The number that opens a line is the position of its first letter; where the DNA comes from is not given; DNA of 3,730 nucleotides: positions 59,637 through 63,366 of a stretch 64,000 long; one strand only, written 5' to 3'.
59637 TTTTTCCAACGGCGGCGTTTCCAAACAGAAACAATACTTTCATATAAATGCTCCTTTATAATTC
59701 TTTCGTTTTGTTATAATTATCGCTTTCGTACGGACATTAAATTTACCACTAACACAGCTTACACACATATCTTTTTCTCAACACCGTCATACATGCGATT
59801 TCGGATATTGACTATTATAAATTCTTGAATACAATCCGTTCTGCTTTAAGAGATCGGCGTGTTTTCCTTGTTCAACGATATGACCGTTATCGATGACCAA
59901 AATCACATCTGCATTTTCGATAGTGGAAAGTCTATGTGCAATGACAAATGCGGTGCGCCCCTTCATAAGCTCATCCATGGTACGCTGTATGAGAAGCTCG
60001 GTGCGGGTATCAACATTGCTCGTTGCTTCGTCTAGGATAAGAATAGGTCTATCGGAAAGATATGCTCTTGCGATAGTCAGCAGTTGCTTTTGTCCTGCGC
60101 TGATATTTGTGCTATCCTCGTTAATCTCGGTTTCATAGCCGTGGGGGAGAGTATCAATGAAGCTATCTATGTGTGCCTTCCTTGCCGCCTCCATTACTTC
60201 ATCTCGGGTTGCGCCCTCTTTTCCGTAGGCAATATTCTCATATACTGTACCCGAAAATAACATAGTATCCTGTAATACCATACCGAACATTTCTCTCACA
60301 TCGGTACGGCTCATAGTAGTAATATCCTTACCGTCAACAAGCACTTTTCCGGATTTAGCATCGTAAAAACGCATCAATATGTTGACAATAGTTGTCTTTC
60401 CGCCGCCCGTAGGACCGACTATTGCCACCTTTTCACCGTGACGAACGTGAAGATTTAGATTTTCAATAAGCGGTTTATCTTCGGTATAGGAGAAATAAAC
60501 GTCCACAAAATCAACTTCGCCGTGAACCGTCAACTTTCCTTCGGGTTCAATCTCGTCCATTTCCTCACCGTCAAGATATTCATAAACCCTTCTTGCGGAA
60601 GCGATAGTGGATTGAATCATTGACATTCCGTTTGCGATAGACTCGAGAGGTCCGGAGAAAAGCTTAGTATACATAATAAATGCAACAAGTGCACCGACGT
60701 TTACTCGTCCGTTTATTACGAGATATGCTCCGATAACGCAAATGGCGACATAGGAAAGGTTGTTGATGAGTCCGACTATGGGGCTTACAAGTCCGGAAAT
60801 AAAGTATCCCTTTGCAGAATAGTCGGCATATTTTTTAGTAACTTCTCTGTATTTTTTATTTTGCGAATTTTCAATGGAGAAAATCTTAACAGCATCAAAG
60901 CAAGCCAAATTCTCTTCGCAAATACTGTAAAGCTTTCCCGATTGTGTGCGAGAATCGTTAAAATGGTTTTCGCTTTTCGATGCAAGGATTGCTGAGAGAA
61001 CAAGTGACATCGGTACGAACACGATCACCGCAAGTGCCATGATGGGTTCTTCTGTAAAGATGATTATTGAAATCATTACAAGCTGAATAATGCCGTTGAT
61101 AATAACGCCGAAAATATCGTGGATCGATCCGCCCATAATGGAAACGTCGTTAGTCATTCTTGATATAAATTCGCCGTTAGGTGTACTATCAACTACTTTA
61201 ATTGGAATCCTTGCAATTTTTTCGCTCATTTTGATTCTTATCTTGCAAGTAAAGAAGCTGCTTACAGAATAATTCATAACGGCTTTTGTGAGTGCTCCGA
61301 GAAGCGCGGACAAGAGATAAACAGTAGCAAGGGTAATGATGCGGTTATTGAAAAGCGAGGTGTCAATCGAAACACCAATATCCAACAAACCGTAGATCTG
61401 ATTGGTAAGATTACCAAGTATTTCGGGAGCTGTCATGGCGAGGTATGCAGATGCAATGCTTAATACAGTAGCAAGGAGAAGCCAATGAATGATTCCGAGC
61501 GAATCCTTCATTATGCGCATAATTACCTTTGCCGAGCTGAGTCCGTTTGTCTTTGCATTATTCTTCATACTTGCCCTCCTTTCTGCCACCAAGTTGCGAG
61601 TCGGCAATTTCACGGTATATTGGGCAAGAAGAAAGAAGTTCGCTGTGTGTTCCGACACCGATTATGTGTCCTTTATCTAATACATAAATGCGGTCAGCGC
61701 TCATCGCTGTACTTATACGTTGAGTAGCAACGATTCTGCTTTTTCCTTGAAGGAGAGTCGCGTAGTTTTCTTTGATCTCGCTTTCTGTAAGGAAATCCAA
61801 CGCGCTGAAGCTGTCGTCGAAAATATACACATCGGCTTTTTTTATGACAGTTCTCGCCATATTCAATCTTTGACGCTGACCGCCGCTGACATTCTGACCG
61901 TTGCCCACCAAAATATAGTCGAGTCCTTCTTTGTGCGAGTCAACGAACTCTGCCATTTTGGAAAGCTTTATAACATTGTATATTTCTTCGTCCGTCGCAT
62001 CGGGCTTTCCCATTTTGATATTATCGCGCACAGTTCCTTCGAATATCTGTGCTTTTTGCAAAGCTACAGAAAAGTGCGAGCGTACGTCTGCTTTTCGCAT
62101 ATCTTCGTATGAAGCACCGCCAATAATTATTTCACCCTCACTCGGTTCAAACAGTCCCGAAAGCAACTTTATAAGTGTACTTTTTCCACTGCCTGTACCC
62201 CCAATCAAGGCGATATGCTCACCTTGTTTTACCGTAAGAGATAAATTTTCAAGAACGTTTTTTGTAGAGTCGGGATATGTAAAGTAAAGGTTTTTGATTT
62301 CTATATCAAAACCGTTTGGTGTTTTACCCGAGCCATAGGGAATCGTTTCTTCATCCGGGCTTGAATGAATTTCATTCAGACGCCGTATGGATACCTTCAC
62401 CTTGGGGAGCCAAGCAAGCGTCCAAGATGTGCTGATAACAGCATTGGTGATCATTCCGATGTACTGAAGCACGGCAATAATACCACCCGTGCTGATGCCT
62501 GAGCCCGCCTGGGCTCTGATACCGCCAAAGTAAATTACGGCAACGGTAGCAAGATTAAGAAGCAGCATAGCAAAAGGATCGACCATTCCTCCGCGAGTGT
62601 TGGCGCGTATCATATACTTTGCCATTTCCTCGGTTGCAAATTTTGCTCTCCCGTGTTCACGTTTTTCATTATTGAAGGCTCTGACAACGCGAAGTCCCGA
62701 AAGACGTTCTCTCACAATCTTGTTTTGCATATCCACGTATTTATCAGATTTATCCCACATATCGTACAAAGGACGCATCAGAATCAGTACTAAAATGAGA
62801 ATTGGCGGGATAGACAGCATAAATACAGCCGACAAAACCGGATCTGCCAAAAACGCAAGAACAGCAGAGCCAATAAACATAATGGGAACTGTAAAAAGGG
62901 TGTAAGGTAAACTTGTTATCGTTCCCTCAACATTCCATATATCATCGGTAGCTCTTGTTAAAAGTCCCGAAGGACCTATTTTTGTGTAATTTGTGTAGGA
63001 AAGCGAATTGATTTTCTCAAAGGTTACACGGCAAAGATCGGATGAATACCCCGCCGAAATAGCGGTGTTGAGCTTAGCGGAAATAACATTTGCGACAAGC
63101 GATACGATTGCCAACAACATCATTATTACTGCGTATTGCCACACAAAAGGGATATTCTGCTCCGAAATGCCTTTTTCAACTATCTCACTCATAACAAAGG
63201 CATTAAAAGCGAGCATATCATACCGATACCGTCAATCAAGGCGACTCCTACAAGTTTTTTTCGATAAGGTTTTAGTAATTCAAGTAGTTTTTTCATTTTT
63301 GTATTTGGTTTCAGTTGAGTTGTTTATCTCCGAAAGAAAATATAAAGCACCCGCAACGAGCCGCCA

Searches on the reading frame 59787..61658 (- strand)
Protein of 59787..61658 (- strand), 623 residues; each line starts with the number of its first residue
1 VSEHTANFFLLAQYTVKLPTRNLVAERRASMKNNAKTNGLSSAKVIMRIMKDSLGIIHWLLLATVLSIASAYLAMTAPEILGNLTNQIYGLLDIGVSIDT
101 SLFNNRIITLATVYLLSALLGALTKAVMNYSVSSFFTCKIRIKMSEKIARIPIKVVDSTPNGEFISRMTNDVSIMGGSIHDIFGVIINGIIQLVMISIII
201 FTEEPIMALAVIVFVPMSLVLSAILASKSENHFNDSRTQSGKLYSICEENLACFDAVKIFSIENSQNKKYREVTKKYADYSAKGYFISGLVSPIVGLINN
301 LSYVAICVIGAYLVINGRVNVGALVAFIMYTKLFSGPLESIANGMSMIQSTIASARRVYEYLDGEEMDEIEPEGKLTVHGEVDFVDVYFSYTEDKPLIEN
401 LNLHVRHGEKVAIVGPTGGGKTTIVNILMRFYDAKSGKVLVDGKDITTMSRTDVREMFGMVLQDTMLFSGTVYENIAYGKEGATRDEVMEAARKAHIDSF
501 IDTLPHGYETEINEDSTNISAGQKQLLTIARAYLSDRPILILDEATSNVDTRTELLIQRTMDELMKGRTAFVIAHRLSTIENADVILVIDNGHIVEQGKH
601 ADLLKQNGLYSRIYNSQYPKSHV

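Call 81: search_protein_families(library=pfam, proteins=[window:59787-61658:-], max_evalue=0.00001)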
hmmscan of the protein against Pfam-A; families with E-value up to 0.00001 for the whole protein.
window:59787-61658:- (623 aa): 3 families
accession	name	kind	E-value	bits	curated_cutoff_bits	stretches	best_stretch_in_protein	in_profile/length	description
PF00664.28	ABC_membrane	-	1.6e-39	136.7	28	1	60-338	1-274/274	ABC transporter transmembrane region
PF00005.33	ABC_tran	-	4.8e-30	105.4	25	1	399-547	2-137/137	ABC transporter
PF02463.25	SMC_N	-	1.7e-06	28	40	0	425-589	97-211/220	RecF/RecN/SMC N terminal domain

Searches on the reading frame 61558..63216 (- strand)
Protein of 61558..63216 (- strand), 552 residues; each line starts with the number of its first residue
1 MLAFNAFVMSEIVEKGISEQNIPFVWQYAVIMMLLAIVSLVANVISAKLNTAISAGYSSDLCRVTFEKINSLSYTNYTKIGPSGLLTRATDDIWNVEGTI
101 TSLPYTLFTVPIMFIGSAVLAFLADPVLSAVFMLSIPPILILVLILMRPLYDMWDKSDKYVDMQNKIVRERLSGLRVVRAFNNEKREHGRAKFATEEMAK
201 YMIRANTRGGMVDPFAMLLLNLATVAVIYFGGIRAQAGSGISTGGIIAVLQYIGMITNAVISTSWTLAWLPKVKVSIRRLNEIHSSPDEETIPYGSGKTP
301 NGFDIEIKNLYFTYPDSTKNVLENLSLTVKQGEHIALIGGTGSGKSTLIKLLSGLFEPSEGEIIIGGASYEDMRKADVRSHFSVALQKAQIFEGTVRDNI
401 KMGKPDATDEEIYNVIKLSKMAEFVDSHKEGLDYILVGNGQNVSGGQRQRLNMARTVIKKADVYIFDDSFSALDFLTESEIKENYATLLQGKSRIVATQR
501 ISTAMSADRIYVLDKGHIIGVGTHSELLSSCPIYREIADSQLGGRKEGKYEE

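Call 81: search_protein_families(library=pfam, proteins=[window:61558-63216:-], max_evalue=0.00001)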
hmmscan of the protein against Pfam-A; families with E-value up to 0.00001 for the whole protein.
window:61558-63216:- (552 aa): 2 families
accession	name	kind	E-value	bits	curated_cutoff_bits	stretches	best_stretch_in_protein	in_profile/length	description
PF00664.28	ABC_membrane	-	3.3e-30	106.1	28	1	3-260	16-274/274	ABC transporter transmembrane region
PF00005.33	ABC_tran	-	4.4e-28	99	25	1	322-470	1-136/137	ABC transporter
